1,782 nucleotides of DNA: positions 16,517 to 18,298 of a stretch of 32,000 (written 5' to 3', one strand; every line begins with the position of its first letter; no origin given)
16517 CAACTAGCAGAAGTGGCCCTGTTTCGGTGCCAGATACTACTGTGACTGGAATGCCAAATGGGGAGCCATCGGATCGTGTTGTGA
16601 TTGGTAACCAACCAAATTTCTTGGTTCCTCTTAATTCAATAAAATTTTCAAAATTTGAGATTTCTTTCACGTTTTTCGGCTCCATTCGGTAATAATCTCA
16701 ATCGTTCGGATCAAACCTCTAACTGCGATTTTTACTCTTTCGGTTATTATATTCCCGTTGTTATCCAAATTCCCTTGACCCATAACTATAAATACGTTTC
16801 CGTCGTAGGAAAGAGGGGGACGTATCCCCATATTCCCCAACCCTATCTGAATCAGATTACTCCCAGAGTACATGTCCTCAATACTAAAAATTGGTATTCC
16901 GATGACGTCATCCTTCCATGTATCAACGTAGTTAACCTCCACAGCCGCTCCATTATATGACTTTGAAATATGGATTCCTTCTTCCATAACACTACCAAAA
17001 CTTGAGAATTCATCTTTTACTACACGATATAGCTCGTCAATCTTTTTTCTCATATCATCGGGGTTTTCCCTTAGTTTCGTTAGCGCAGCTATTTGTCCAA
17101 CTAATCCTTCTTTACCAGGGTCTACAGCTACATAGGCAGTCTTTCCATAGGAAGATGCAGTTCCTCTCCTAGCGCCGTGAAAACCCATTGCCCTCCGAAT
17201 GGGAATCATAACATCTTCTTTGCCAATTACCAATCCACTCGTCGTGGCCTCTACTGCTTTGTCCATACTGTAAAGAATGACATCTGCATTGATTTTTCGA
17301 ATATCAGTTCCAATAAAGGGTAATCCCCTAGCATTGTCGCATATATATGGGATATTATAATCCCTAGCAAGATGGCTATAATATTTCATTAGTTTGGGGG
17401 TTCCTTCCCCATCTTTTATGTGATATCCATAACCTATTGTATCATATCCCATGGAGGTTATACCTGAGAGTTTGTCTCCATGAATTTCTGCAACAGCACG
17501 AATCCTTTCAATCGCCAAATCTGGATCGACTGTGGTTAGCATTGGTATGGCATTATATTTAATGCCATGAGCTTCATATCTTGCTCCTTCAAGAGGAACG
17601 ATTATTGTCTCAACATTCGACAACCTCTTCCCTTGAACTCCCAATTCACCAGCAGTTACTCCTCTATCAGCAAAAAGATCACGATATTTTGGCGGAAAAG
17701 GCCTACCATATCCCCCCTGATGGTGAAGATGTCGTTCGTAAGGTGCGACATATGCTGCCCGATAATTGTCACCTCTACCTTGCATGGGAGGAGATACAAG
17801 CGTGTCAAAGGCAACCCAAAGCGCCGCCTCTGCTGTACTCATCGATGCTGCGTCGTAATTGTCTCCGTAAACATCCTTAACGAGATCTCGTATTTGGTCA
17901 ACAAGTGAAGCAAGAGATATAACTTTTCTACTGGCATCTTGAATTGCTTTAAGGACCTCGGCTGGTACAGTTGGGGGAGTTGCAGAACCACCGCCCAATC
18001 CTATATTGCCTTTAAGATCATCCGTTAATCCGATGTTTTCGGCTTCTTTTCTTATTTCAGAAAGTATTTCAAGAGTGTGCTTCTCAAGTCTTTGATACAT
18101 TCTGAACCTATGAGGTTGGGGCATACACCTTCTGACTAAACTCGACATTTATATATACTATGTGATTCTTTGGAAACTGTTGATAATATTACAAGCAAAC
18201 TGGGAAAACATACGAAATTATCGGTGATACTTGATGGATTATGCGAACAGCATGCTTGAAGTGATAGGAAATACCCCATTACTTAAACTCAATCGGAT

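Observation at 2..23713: ~23-kb self-contained uptake-and-degradation island for an unknown amino-acid/peptide derivative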

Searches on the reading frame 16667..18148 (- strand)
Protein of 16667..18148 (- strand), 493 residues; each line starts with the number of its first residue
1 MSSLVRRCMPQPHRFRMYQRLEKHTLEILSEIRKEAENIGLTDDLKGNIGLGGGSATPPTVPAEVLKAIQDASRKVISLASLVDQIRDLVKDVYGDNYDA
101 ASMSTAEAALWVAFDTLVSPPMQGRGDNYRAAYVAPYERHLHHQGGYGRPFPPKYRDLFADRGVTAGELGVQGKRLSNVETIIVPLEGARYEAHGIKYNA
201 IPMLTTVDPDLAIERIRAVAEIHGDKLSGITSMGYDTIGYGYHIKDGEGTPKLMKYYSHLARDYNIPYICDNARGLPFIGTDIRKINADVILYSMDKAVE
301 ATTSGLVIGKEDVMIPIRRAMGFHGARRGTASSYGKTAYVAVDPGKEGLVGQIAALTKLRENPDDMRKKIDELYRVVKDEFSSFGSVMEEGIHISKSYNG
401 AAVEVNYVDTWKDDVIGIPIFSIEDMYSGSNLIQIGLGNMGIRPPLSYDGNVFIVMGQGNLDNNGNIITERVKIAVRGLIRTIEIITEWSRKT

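Call 4: search_protein_families(library=pfam, proteins=[window:16667-18148:-])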
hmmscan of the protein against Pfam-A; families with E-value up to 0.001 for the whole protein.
window:16667-18148:- (493 aa): 0 families

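Call 7: search_protein_families(library=ncbifam, proteins=[window:16667-18148:-], max_evalue=0.01)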
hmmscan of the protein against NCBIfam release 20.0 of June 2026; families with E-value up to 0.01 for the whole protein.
window:16667-18148:- (493 aa): 3 families
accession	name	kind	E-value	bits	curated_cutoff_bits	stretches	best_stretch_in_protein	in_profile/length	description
TIGR01437.1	selA_rel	subfamily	1.3e-09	37.4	385.3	1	258-378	172-277/363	DgaE family pyridoxal phosphate-dependent ammonia lyase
NF047797.1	glminPNH3LysDgaE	equivalog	4.2e-07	29.3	600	1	258-376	174-274/367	D-glucosaminate-6-phosphate ammonia lyase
NF006964.0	PRK09440.1-2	equivalog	0.0046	15.9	467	0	254-320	202-274/417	valine--pyruvate transaminase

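Call 22: search_solved_structures(query=window:16667-18148:-, max_evalue=0.1)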
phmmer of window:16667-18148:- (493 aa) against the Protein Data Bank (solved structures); distinct sequences matched with E-value up to 0.1: 0.

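Call 27: find_homologous_proteins(query=window:16667-18148:-)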
Query window:16667-18148:- (493 aa): 1002 proteins with E <= 0.001 among 8000 candidates; the best 120 are listed. Only proteins of 271 to 863 residues were searched: fused or split forms outside these lengths cannot appear, so this answer is no evidence that the protein stands alone or is whole; lengths 'longer' or 'shorter' looks for them.
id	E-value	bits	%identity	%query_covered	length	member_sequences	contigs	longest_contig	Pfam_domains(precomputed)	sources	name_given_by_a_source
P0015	0.0e+0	1096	100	98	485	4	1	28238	-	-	-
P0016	8.0e-254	861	77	97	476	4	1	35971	-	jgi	jgi:hypothetical protein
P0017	3.0e-238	809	71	98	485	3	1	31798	-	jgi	-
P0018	1.3e-234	797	72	95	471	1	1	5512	-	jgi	jgi:hypothetical protein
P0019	8.1e-234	795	69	98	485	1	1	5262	-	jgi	jgi:hypothetical protein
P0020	3.6e-232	789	69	98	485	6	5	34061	-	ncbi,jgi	ncbi:MAG: hypothetical protein ACXABV_01230 [Candidatus Thorarchaeota archaeon]|jgi:hypothetical pro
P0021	5.2e-232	789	69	98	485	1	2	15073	-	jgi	jgi:hypothetical protein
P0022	5.2e-230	782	69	98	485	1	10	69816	-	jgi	jgi:hypothetical protein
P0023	1.5e-229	781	69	98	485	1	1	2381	-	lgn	-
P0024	2.2e-229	780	69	98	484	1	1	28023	-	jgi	-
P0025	3.9e-229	779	67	98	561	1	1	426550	-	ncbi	-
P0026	1.1e-228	778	69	97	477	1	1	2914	-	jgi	jgi:hypothetical protein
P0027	1.2e-217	741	65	98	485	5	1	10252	-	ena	-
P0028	7.7e-217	739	65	98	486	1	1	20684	-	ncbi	-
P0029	3.7e-214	730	62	97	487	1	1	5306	-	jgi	jgi:hypothetical protein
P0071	5.4e-179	614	54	97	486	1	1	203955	-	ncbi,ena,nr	ncbi:MAG: PLP-dependent transferase [Treponema sp.]|nr:PLP-dependent transferase [Treponema sp.]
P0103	6.3e-177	607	54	98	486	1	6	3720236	-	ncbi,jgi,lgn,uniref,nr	ncbi:hypothetical protein MFMK1_001762 [Metallumcola ferriviriculae]|uniref:Uncharacterized protein 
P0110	1.2e-176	606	55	98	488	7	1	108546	-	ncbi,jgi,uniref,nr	ncbi:hypothetical protein [Thermovenabulum gondwanense]|uniref:Uncharacterized protein n=1 Tax=Therm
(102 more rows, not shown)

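Call 28: find_encoding_contigs(protein=P0103, flank=10000, max_places=1)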
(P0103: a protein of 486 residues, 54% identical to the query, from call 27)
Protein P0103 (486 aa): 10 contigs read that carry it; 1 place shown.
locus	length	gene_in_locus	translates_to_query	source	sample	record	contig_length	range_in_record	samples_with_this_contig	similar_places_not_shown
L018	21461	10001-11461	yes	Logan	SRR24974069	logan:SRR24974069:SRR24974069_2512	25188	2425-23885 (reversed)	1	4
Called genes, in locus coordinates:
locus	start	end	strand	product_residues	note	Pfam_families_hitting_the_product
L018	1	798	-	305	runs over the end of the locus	PF02690:Na_Pi_cotrans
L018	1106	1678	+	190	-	PF13183:Fer4_8, PF13187:Fer4_9 (weak), PF13534:Fer4_17 (weak)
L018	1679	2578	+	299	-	PF02754:CCG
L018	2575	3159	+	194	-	PF07992:Pyr_redox_2 (weak), PF00890:FAD_binding_2 (weak), PF01266:DAO (weak), PF03486:HI0933_like (weak), PF12831:FAD_oxidored (weak), PF13450:NAD_binding_8 (weak)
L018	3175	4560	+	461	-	PF13183:Fer4_8 (faint), PF13534:Fer4_17 (faint), PF14697:Fer4_21 (faint), PF00037:Fer4 (weak), PF12797:Fer4_2 (faint), PF12798:Fer4_3 (faint), PF12838:Fer4_7 (weak), PF13187:Fer4_9 (weak), +4 more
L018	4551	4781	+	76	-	PF02662:FlpD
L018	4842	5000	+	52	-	PF02662:FlpD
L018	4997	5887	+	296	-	PF13534:Fer4_17 (faint), PF00037:Fer4 (faint), PF13183:Fer4_8 (weak)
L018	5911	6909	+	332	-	PF13187:Fer4_9 (faint), PF12797:Fer4_2 (faint), PF13237:Fer4_10 (faint), PF00037:Fer4 (faint), PF13183:Fer4_8 (faint), PF17179:Fer4_22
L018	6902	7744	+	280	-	PF00175:NAD_binding_1, PF10418:DHODB_Fe-S_bind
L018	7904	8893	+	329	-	PF01699:Na_Ca_ex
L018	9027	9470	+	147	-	PF21891:DUF6917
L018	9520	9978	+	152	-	PF14588:YjgF_endoribonc, PF01042:Ribonuc_L-PSP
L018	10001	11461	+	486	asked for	-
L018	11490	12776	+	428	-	PF00070:Pyr_redox (faint), PF01134:GIDA, PF01266:DAO (faint), PF03486:HI0933_like (faint), PF12831:FAD_oxidored, PF13738:Pyr_redox_3 (weak), PF07992:Pyr_redox_2 (weak), PF01134:GIDA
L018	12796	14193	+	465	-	-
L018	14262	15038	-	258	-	-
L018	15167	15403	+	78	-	-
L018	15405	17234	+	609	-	PF02310:B12-binding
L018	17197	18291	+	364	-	-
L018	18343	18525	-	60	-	-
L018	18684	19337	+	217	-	PF01810:LysE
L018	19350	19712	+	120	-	PF06133:Com_YlbF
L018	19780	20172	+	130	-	PF01475:FUR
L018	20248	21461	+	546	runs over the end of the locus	PF10079:Rossmann-like_BshC, PF24850:CC_BshC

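Call 29: find_encoding_contigs(protein=P0110, flank=10000, max_places=1)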
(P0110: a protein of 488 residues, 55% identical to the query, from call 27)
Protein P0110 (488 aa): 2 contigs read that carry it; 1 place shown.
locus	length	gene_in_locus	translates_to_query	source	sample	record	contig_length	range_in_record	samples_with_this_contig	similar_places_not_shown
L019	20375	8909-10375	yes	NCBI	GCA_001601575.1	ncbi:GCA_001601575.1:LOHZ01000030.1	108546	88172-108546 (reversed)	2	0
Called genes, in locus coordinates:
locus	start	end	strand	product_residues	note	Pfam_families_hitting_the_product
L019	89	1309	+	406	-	PF01208:URO-D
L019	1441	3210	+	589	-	PF17650:RACo_linker, PF17651:Raco_middle, PF14574:RACo_C_ter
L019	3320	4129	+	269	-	PF00809:Pterin_bind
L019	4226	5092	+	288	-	PF01979:Amidohydro_1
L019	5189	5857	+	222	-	PF02607:B12-binding_2, PF02310:B12-binding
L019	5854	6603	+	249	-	PF00392:GntR, PF07702:UTRA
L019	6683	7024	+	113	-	PF00989:PAS (weak), PF13596:PAS_10 (weak), PF08448:PAS_4, PF13426:PAS_9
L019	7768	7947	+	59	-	PF09851:SHOCT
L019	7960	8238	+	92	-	PF09851:SHOCT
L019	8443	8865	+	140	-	PF21891:DUF6917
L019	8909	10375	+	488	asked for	-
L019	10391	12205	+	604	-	PF02310:B12-binding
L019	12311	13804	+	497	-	PF01433:Peptidase_M1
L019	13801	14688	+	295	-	PF00892:EamA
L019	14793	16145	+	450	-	PF01476:LysM, PF07501:G5, PF01551:Peptidase_M23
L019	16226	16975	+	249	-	PF01113:DapB_N, PF05173:DapB_C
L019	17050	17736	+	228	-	PF00072:Response_reg, PF00486:Trans_reg_C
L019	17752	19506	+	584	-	PF00672:HAMP, PF00989:PAS (weak), PF13188:PAS_8 (weak), PF00512:HisKA, PF02518:HATPase_c, PF14501:HATPase_c_5 (faint)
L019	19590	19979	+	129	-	-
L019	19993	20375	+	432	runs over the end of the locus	PF07435:YycH_N, PF09648:YycI (weak)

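Call 30: find_encoding_contigs(protein=P0071, flank=10000, max_places=1)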
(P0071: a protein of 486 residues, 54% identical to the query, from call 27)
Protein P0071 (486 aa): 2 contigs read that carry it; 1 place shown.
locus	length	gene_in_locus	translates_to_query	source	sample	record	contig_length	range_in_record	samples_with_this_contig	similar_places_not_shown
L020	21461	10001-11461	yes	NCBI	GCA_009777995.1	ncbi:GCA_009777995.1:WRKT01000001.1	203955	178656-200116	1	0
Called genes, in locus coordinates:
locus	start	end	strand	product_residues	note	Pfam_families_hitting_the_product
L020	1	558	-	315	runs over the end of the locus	PF19300:BPD_transp_1_N, PF00528:BPD_transp_1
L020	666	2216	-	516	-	PF00933:Glyco_hydro_3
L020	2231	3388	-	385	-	PF07075:NamZ_N, PF20732:NamZ_C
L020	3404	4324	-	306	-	PF02016:Peptidase_S66, PF17676:Peptidase_S66C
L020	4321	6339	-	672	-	PF00246:Peptidase_M14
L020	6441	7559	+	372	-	PF00248:Aldo_ket_red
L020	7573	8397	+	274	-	PF00583:Acetyltransf_1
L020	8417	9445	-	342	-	PF00248:Aldo_ket_red, PF13237:Fer4_10 (weak), PF13183:Fer4_8 (weak), PF13187:Fer4_9, PF13534:Fer4_17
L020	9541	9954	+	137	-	PF21891:DUF6917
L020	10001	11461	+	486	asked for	-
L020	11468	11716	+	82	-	-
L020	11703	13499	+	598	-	PF02310:B12-binding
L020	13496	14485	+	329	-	-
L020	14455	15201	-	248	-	PF03588:Leu_Phe_trans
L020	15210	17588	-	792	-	PF02861:Clp_N, PF00158:Sigma54_activat (faint), PF00004:AAA, PF17871:AAA_lid_9, PF00004:AAA, PF07724:AAA_2, PF07728:AAA_5, PF10431:ClpB_D2-small, +4 more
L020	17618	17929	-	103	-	PF02617:ClpS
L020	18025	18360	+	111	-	PF10719:ComFB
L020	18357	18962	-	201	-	PF14353:CpXC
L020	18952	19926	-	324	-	PF00005:ABC_tran, PF08352:oligo_HPY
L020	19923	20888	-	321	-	PF00005:ABC_tran, PF08352:oligo_HPY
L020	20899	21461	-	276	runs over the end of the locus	PF12911:OppC_N (weak), PF00528:BPD_transp_1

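Call 35: search_protein_families(library=ncbifam, proteins=[L020:11703-13499:+, L020:13496-14485:+, L020:11468-11716:+, L018:12796-14193:+, L018:11490-12776:+, L018:17197-18291:+, L018:15405-17234:+, L019:10391-12205:+], max_evalue=0.1)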
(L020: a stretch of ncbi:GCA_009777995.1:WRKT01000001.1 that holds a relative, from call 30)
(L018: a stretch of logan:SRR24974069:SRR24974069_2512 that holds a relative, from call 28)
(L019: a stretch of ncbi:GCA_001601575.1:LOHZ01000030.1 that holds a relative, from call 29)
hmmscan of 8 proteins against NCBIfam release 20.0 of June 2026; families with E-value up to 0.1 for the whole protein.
L020:11703-13499:+ (598 aa): 15 families
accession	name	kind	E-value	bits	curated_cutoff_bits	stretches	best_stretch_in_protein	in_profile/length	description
NF052385.1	Lys_5_6_beta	equivalog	1.5e-14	54.3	280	1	40-126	147-235/241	lysine 5,6-aminomutase subunit beta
NF040743.1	ornith_mutase_E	equivalog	1.7e-11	42.8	800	1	16-124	608-722/730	D-ornithine 4,5-aminomutase subunit OraE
NF047996.1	corrin_MtgC_2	exception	7.4e-11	41.9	370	1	15-109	101-194/212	glycine betaine-specific corrinoid protein MtgC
TIGR00640.1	acid_CoA_mut_C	subfamily_domain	1.6e-08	34.6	57.45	1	15-126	14-125/132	methylmalonyl-CoA mutase C-terminal domain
TIGR01501.1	MthylAspMutase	equivalog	3.5e-07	30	135.8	1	15-124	13-128/134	methylaspartate mutase subunit S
NF002612.0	PRK02261.1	equivalog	6.9e-07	28.9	110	1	15-126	15-132/148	methylaspartate mutase subunit S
TIGR02370.1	pyl_corrinoid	subfamily_domain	1.7e-06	27.6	215.3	1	15-109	96-189/197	methyltransferase cognate corrinoid protein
NF041607.1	dimeth_corrin_MtbC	equivalog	7.2e-06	25.7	350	1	15-108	94-186/203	dimethylamine corrinoid protein MtbC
NF040655.1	MtaC_Meth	equivalog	0.00025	20.2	420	1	15-61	131-175/253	methanol--corrinoid protein MtaC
NF040669.1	MtaC2_Meth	equivalog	0.00027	20.4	450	1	13-103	137-224/267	methanol--corrinoid protein MtaC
NF006944.0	PRK09426.1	equivalog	0.00094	17.2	876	1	15-122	601-708/721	methylmalonyl-CoA mutase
NF047995.1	corrinoid_MtgC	exception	0.0027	17.2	310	1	6-109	94-197/215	glycine betaine-specific corrinoid protein MtgC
NF045497.1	IsobCoAmut_IcmF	equivalog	0.016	13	1500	1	16-95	15-93/1076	fused isobutyryl-CoA mutase/GTPase IcmF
NF007024.0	PRK09490.1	equivalog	0.072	10.8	1497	1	3-62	750-810/1234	methionine synthase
NF052513.1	TransRegCarH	equivalog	0.084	12.1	400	0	15-106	176-260/274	HTH-type transcriptional repressor CarH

L020:13496-14485:+ (329 aa): 1 family
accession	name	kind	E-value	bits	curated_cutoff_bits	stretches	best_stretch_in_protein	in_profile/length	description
NF052386.1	reactivase_KamB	equivalog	2.1e-56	191.3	210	2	4-195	2-195/326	lysine 5,6-aminomutase reactivase subunit KamB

L020:11468-11716:+ (82 aa): 0 families

L018:12796-14193:+ (465 aa): 2 families
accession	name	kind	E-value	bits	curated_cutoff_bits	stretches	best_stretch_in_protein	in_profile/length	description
NF052423.1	lpg1689_fam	equivalog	0.00054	19.5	150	1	97-149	107-157/184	lpg1689 family Dot/Icm T4SS effector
NF052597.1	FILTED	domain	0.0064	16.8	40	1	198-257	12-68/110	FILTED domain-containing surface protein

L018:11490-12776:+ (428 aa): 55 families (the best 25 are shown)
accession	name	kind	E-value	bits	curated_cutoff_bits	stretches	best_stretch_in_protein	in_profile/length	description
NF005883.0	PRK07845.1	equivalog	1.1e-09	37.8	479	1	1-150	2-150/466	NAD(P)H-quinone dehydrogenase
TIGR02032.1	GG-red-SF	subfamily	1.3e-09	38.2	158.8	1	4-152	3-150/297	geranylgeranyl reductase family protein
TIGR00137.1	gid_trmFO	equivalog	4.3e-07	29.1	428.65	1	277-375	291-386/433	FADH(2)-oxidizing methylenetetrahydrofolate--tRNA-(uracil(54)-C(5))-methyltransferase TrmFO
NF003739.0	PRK05335.1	equivalog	1.6e-06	27.2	262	1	276-376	293-390/441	methylenetetrahydrofolate--tRNA-(uracil(54)-C(5))-methyltransferase (FADH(2)-oxidizing) TrmFO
TIGR00136.1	mnmG_gidA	equivalog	1.6e-06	26.8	524.85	1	275-359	317-397/616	tRNA uridine-5-carboxymethylaminomethyl(34) synthesis enzyme MnmG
NF049967.1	QhpG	equivalog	5.9e-06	25.4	240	1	4-155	1-146/423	flavin-dependent monooxygenase QhpG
TIGR00275.1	TIGR00275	subfamily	1e-05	24.6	183.8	1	4-154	1-164/401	aminoacetone oxidase family FAD-binding enzyme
NF006130.0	PRK08274.1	equivalog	2e-05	23.6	369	2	3-35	7-38/467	FAD-dependent tricarballylate dehydrogenase TcuA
TIGR01813.1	flavo_cyto_c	subfamily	2.7e-05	23.1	285.45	1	4-42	2-40/444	flavocytochrome c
TIGR01350.1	lipoamide_DH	equivalog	2.9e-05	23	408.8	1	96-149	213-267/461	dihydrolipoyl dehydrogenase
TIGR03385.1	CoA_CoA_reduc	equivalog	3.8e-05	22.6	578.8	1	96-150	193-244/439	CoA-disulfide reductase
TIGR03467.1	HpnE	equivalog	4.3e-05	23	283.05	1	4-37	1-33/430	hydroxysqualene dehydroxylase HpnE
NF001933.0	PRK00711.1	subfamily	0.0001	21.4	383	1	92-150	199-256/429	D-amino acid dehydrogenase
NF005313.0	PRK06847.1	subfamily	0.00022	20.3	372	1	1-148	4-160/375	hypothetical protein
NF007123.0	PRK09564.1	equivalog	0.00022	20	458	1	96-149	193-244/444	CoA-disulfide reductase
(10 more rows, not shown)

L018:17197-18291:+ (364 aa): 1 family
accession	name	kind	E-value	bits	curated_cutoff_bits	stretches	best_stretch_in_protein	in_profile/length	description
NF052386.1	reactivase_KamB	equivalog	8.7e-62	209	210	1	21-349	1-326/326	lysine 5,6-aminomutase reactivase subunit KamB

L018:15405-17234:+ (609 aa): 12 families
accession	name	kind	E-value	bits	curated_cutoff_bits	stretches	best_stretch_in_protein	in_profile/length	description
NF052385.1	Lys_5_6_beta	equivalog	1.1e-14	54.7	280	1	39-125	146-234/241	lysine 5,6-aminomutase subunit beta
NF040743.1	ornith_mutase_E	equivalog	3.8e-13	48.3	800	1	17-124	609-722/730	D-ornithine 4,5-aminomutase subunit OraE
NF047996.1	corrin_MtgC_2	exception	3.7e-08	33.1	370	1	15-109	101-194/212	glycine betaine-specific corrinoid protein MtgC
TIGR00640.1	acid_CoA_mut_C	subfamily_domain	4e-07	30.1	57.45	1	14-126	13-125/132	methylmalonyl-CoA mutase C-terminal domain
NF041607.1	dimeth_corrin_MtbC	equivalog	1.4e-06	27.9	350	1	15-109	94-187/203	dimethylamine corrinoid protein MtbC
NF002612.0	PRK02261.1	equivalog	1.6e-05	24.5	110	1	15-125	15-131/148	methylaspartate mutase subunit S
TIGR02370.1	pyl_corrinoid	subfamily_domain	2.6e-05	23.7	215.3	1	15-109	96-189/197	methyltransferase cognate corrinoid protein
TIGR01501.1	MthylAspMutase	equivalog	0.00048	19.9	135.8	1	15-124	13-128/134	methylaspartate mutase subunit S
NF047995.1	corrinoid_MtgC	exception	0.0039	16.7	310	1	3-123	92-208/215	glycine betaine-specific corrinoid protein MtgC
NF040669.1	MtaC2_Meth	equivalog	0.0055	16.1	450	1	13-101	137-222/267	methanol--corrinoid protein MtaC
NF006944.0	PRK09426.1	equivalog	0.012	13.5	876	1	15-123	601-709/721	methylmalonyl-CoA mutase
NF045497.1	IsobCoAmut_IcmF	equivalog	0.058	11.1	1500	1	15-101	14-100/1076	fused isobutyryl-CoA mutase/GTPase IcmF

L019:10391-12205:+ (604 aa): 13 families
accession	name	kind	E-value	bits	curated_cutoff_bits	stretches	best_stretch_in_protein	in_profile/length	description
NF052385.1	Lys_5_6_beta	equivalog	2.8e-14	53.4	280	1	38-125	144-233/241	lysine 5,6-aminomutase subunit beta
TIGR00640.1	acid_CoA_mut_C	subfamily_domain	2.3e-12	47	57.45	1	16-126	14-124/132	methylmalonyl-CoA mutase C-terminal domain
NF040743.1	ornith_mutase_E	equivalog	3.7e-11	41.7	800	1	17-124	608-721/730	D-ornithine 4,5-aminomutase subunit OraE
NF047996.1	corrin_MtgC_2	exception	6.8e-10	38.8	370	1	16-110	101-194/212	glycine betaine-specific corrinoid protein MtgC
NF002612.0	PRK02261.1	equivalog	1.6e-07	30.9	110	1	16-125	15-130/148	methylaspartate mutase subunit S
NF006944.0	PRK09426.1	equivalog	2.3e-07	29.2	876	1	4-123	588-708/721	methylmalonyl-CoA mutase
NF041607.1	dimeth_corrin_MtbC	equivalog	7.9e-07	28.8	350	1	16-109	94-186/203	dimethylamine corrinoid protein MtbC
TIGR02370.1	pyl_corrinoid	subfamily_domain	5.1e-06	26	215.3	1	16-110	96-189/197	methyltransferase cognate corrinoid protein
NF045497.1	IsobCoAmut_IcmF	equivalog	2.3e-05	22.4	1500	1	14-102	12-100/1076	fused isobutyryl-CoA mutase/GTPase IcmF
TIGR01501.1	MthylAspMutase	equivalog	3e-05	23.8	135.8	1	16-125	13-128/134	methylaspartate mutase subunit S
NF040669.1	MtaC2_Meth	equivalog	0.00045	19.6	450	1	14-102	137-222/267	methanol--corrinoid protein MtaC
NF047995.1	corrinoid_MtgC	exception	0.0041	16.6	310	1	7-111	94-198/215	glycine betaine-specific corrinoid protein MtgC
NF040655.1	MtaC_Meth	equivalog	0.018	14.1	420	1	16-55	131-170/253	methanol--corrinoid protein MtaC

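Call 36: find_encoding_contigs(protein=P0016, flank=10000, max_places=2)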
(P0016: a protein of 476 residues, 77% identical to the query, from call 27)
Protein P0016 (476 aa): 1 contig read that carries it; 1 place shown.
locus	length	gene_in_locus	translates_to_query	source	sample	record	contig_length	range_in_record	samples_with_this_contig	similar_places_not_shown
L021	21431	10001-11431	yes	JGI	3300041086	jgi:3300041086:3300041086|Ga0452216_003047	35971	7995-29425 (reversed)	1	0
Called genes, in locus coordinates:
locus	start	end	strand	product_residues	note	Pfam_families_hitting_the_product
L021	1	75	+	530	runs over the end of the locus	PF00496:SBP_bac_5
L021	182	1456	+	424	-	PF00202:Aminotran_3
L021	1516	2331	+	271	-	PF03447:NAD_binding_3, PF01958:Asp_DH_C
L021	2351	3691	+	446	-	PF03972:MmgE_PrpD_N, PF19305:MmgE_PrpD_C (weak)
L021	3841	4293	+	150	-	PF13404:HTH_AsnC-type, PF13412:HTH_24, PF25212:HVO_A0114 (weak), PF01037:AsnC_trans_reg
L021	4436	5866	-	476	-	PF01546:Peptidase_M20, PF07687:M20_dimer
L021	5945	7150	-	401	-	PF07690:MFS_1, PF12832:MFS_1_like, PF07690:MFS_1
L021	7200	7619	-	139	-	-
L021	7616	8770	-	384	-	PF01321:Creatinase_N, PF00557:Peptidase_M24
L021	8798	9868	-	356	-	PF00291:PALP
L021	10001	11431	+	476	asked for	-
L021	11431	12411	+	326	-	PF24827:AstE_AspA_cat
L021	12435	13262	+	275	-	-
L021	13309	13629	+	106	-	-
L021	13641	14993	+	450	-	PF03972:MmgE_PrpD_N, PF19305:MmgE_PrpD_C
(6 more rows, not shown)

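Call 48: search_protein_families(library=pfam, proteins=[L020:11703-13499:+, L018:12796-14193:+], max_evalue=0.01)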
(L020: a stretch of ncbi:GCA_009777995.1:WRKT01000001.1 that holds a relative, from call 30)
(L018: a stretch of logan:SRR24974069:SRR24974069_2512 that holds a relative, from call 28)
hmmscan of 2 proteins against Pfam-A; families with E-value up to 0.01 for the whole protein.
L020:11703-13499:+ (598 aa): 1 family
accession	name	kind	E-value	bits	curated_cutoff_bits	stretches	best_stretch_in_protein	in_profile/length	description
PF02310.24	B12-binding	-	8.8e-15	55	32.1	1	15-119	12-118/121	B12 binding domain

L018:12796-14193:+ (465 aa): 0 families

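Call 64: find_related_loci(query=A4, collection=metagenome_contigs, flank=10000)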
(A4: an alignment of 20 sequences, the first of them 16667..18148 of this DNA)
Query A4 (493 aa) in metagenome_contigs; peptide patterns used: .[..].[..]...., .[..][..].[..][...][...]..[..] (x = any residue, [..] = any of these).
432 stretches matched a pattern; 376 encode a relative of the query (tblastn E <= 1e-3); the best 80 are kept; 79 distinct loci.
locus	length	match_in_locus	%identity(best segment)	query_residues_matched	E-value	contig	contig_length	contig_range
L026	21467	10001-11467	69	3-491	0e+0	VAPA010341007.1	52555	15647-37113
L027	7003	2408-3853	64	9-490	0e+0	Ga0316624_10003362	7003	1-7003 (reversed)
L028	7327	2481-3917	55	13-490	0e+0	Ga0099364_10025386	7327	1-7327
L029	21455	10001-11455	55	9-491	0e+0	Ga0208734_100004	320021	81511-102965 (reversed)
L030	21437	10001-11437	54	13-490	0e+0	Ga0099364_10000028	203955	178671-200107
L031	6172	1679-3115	55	13-490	0e+0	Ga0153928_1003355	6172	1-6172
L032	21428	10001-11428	56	14-488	0e+0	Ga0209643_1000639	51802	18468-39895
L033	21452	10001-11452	55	9-490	0e+0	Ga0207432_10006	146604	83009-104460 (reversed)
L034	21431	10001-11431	55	13-490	0e+0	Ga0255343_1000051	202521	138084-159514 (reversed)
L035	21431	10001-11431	56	13-490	0e+0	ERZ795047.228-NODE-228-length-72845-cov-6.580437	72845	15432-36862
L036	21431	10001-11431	55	13-490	0e+0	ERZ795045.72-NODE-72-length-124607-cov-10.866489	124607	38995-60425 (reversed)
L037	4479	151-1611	54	5-490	0e+0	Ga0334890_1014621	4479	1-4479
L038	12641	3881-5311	56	13-490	0e+0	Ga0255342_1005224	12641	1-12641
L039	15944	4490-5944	55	8-490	0e+0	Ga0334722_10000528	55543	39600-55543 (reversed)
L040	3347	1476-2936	54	5-490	0e+0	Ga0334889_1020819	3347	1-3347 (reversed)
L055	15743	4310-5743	55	14-490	3e-179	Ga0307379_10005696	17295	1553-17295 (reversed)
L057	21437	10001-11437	55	13-490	2e-178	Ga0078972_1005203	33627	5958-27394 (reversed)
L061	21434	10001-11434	54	14-490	3e-178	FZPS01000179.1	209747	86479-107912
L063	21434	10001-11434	54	14-490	7e-178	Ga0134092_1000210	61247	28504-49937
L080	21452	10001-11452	55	7-488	0e+0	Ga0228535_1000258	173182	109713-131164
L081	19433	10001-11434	53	14-490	1e-176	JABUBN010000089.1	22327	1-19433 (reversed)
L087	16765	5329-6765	54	13-490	6e-176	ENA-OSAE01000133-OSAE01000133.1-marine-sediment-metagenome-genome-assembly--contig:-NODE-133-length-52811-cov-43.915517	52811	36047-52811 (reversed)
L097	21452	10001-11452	53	9-490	3e-175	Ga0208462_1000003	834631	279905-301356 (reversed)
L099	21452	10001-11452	53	9-490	3e-175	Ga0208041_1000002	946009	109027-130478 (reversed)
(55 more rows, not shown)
